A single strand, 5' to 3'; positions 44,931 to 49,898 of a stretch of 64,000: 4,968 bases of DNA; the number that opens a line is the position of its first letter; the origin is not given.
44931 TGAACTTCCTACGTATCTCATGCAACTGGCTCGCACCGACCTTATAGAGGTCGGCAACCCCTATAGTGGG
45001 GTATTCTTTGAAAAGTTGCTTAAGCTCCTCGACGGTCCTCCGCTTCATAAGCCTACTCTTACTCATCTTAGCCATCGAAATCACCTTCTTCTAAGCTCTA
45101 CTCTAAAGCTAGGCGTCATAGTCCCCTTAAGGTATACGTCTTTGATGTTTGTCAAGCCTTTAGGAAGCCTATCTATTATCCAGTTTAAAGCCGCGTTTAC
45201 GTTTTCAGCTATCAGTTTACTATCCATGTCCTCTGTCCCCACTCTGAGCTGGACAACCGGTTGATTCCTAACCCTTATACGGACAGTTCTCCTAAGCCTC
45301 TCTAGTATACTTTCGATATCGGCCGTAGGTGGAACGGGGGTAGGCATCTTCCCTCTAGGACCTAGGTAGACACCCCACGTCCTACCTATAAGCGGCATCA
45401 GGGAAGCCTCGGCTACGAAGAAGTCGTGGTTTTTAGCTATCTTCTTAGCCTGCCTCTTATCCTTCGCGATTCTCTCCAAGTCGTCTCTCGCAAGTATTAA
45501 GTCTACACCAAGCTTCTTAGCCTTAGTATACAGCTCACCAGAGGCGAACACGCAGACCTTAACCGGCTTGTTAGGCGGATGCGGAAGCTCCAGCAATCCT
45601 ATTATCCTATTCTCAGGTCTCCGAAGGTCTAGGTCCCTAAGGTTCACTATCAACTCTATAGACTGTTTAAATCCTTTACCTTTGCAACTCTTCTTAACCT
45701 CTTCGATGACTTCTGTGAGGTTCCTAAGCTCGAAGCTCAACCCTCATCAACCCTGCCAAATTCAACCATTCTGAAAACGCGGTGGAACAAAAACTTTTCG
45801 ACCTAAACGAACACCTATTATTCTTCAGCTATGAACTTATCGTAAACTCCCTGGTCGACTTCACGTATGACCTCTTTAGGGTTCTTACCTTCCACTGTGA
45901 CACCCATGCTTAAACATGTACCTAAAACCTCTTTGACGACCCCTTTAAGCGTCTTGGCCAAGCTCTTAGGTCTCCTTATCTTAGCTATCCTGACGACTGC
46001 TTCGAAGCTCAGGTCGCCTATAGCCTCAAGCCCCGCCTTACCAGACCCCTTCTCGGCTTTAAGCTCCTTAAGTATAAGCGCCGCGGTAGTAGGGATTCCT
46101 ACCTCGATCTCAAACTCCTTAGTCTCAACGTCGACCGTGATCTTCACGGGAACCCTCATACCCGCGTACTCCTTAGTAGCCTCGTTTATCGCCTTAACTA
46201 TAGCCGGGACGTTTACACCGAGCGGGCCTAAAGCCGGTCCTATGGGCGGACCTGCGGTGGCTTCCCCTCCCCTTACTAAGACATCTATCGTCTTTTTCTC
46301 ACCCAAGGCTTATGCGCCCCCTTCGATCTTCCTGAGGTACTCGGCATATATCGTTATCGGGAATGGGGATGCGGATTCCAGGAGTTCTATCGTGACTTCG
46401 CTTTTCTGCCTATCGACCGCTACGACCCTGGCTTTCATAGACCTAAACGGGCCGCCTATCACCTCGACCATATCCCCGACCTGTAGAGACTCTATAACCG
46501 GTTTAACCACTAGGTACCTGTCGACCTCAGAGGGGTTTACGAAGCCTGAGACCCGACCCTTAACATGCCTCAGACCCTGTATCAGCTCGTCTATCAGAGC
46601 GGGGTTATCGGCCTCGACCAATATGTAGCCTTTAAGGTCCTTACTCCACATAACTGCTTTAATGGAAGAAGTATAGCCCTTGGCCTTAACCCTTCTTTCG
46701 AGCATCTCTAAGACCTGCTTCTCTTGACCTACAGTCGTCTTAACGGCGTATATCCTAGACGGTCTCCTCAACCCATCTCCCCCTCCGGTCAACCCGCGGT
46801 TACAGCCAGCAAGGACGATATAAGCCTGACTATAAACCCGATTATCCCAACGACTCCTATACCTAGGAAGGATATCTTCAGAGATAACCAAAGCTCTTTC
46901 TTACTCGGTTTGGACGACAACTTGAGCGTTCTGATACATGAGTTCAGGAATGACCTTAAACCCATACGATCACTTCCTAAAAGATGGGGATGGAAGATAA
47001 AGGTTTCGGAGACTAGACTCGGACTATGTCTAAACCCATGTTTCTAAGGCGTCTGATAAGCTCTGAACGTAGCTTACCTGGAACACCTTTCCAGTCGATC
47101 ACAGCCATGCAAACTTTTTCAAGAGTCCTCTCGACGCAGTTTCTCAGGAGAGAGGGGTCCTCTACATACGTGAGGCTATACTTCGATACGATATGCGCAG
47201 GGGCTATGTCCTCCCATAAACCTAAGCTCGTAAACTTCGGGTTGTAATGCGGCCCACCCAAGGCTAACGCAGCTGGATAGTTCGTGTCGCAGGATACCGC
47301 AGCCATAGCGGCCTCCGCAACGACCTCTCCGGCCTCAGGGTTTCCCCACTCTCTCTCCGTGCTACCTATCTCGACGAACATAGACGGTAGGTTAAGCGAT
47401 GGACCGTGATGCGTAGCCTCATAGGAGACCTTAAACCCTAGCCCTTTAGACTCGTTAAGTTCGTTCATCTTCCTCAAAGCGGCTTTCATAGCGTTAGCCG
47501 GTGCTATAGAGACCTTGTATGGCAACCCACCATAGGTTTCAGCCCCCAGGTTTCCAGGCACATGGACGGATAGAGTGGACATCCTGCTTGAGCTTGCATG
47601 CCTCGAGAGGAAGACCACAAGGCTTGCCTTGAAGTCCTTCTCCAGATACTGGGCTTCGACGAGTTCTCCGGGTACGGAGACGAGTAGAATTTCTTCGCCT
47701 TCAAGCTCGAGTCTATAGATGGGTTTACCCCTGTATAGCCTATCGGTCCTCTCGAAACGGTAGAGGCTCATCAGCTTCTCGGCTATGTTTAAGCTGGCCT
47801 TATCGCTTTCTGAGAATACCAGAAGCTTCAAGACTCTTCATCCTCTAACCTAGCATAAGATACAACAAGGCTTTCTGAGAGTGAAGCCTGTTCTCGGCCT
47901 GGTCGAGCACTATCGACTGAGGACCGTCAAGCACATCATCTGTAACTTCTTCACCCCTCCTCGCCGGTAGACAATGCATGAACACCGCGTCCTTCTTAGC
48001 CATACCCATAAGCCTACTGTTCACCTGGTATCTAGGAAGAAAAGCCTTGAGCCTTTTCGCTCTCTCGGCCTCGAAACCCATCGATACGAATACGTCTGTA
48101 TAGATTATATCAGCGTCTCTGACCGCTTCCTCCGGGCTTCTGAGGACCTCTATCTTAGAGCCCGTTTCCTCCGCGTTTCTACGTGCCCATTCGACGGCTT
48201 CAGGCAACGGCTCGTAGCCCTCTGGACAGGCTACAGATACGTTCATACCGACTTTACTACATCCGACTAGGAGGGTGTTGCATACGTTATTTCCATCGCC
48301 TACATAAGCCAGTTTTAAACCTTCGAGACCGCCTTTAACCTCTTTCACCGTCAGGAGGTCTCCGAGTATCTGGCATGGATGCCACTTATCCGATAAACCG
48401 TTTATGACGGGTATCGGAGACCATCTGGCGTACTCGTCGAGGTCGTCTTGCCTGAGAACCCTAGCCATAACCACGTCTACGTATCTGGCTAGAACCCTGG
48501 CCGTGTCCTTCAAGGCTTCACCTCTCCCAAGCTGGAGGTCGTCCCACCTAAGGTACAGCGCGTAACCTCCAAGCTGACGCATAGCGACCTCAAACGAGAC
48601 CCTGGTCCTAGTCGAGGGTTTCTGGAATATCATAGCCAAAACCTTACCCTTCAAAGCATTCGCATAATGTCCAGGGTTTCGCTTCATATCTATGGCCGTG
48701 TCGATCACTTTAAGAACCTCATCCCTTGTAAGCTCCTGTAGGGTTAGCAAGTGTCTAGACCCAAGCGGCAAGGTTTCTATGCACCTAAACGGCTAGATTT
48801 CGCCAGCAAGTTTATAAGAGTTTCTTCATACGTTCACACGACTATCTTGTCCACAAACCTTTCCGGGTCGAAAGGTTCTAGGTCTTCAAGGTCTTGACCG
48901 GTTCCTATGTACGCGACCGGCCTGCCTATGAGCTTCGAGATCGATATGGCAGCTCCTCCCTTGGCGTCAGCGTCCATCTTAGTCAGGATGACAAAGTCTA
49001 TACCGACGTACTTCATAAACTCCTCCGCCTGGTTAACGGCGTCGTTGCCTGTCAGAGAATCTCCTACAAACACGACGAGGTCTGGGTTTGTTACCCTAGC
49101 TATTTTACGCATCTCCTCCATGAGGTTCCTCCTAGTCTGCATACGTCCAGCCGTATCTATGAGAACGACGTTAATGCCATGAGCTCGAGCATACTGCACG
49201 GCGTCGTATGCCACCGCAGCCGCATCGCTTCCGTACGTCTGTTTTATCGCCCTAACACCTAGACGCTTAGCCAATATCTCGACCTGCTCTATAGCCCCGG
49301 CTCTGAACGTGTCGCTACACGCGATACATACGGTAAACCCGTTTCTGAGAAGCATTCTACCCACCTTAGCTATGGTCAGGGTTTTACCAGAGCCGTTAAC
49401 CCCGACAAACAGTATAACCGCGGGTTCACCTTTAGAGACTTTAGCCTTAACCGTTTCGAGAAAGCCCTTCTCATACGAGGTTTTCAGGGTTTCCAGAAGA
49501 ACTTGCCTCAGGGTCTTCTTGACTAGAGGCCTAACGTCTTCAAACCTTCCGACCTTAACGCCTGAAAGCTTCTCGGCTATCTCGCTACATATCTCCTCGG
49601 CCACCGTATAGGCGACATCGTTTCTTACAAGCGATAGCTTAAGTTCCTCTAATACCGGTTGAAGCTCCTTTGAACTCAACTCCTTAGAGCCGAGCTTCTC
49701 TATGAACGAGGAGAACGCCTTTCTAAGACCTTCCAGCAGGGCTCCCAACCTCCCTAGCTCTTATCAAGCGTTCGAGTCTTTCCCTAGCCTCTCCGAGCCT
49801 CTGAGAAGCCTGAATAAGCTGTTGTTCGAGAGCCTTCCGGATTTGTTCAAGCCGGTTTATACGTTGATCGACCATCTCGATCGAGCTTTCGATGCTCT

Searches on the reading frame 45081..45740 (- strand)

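Call 32: search_protein_families(library=pfam, proteins=[window:45081-45740:-], max_evalue=0.001)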
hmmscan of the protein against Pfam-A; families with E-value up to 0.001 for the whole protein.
window:45081-45740:- (219 aa): 1 family
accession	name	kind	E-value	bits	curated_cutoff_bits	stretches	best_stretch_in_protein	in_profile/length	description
PF00687.26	Ribosomal_L1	-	1.4e-52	178.6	32.2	1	15-210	1-198/198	Ribosomal protein L1p/L10e family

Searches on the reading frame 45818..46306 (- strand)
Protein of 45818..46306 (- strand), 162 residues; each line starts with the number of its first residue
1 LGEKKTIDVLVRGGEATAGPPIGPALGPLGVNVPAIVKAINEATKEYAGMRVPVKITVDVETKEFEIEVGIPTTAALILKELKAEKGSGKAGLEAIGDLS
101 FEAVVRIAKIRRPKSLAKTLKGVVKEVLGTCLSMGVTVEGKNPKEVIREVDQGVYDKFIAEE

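Call 32: search_protein_families(library=pfam, proteins=[window:45818-46306:-], max_evalue=0.001)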
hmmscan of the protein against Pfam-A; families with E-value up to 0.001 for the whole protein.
window:45818-46306:- (162 aa): 2 families
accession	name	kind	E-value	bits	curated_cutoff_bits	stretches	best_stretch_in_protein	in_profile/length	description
PF03946.19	Ribosomal_L11_N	-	4.9e-24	84.3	32.9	1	8-65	2-58/58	Ribosomal protein L11, N-terminal domain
PF00298.24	Ribosomal_L11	-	7.1e-21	74.8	21.4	1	71-138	2-69/69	Ribosomal protein L11, RNA binding domain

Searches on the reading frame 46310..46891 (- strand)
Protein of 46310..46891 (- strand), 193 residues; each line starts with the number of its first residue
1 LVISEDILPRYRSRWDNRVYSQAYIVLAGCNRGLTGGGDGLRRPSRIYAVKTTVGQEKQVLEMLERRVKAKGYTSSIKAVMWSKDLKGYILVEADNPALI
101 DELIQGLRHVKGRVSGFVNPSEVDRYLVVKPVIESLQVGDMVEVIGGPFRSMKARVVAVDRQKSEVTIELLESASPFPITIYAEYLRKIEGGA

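Call 32: search_protein_families(library=pfam, proteins=[window:46310-46891:-], max_evalue=0.001)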
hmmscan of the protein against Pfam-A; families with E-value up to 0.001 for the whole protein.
window:46310-46891:- (193 aa): 3 families
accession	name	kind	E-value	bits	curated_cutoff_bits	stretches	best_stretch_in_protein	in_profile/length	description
PF03439.18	Spt5-NGN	-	3.1e-21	75.6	22.4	1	46-127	1-84/84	Early transcription elongation factor of RNA pol II, NGN section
PF00467.35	KOW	-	1.4e-07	31.5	22.3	1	138-169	1-32/32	KOW motif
PF23284.2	KOW2_Spt5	-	2.6e-05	24.4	28.9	1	139-188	2-49/50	Transcription elongation factor SPT5, second KOW domain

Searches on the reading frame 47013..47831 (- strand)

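Call 32: search_protein_families(library=pfam, proteins=[window:47013-47831:-], max_evalue=0.001)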
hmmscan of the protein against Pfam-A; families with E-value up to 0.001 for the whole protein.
window:47013-47831:- (272 aa): 1 family
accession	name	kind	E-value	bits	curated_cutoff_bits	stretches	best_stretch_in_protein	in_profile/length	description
PF04414.18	tRNA_deacylase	-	6.1e-59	199.4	33.6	1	68-269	4-204/205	D-aminoacyl-tRNA deacylase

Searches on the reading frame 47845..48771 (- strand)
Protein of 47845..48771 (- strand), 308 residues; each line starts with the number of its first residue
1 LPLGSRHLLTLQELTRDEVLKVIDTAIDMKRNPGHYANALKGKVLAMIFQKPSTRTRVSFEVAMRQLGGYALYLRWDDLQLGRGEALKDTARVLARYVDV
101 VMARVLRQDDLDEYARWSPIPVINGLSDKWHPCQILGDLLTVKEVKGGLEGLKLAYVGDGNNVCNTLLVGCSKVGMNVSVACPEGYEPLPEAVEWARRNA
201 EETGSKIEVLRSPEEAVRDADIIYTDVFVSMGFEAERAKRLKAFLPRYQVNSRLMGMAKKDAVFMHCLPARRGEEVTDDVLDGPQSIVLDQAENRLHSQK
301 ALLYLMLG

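Call 32: search_protein_families(library=pfam, proteins=[window:47845-48771:-], max_evalue=0.001)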
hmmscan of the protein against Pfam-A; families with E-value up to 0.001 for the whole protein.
window:47845-48771:- (308 aa): 2 families
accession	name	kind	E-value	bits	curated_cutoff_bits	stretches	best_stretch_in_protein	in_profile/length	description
PF00185.30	OTCace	-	2.2e-61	206.9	29.4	1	150-306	1-157/157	Aspartate/ornithine carbamoyltransferase, Asp/Orn binding domain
PF02729.26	OTCace_N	-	2e-49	167.9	29.9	1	6-144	1-148/148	Aspartate/ornithine carbamoyltransferase, carbamoyl-P binding domain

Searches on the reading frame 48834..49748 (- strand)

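Call 32: search_protein_families(library=pfam, proteins=[window:48834-49748:-], max_evalue=0.001)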
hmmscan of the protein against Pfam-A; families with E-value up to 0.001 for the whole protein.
window:48834-49748:- (304 aa): 9 families
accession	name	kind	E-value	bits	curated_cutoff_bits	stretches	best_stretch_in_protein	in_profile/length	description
PF00448.28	SRP54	-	2.1e-72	243.4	22.7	1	109-303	1-195/196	SRP54-type protein, GTPase domain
PF02881.24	SRP54_N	-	7.7e-10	39.3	22.4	1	10-80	3-75/75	SRP54-type protein, helical bundle domain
PF13401.12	AAA_22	-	3.3e-07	31.1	27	1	110-223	6-114/130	AAA domain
PF06414.18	Zeta_toxin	-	1.2e-06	28.5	22.3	1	102-214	9-118/199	Zeta toxin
PF00465.25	Fe-ADH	-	4.4e-06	26.8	31.3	0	148-229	6-88/168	Iron-containing alcohol dehydrogenase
PF13604.12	AAA_30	-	7.1e-06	26.3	27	1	107-231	16-125/191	AAA domain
PF09439.16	SRPRB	-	0.00019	21.3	25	0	161-251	21-102/178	Signal recognition particle receptor beta subunit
PF13671.12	AAA_33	-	0.00047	20.9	27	1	111-218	1-93/143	AAA domain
PF13191.12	AAA_16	-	0.00076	20.4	32.6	0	100-228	15-137/167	AAA ATPase domain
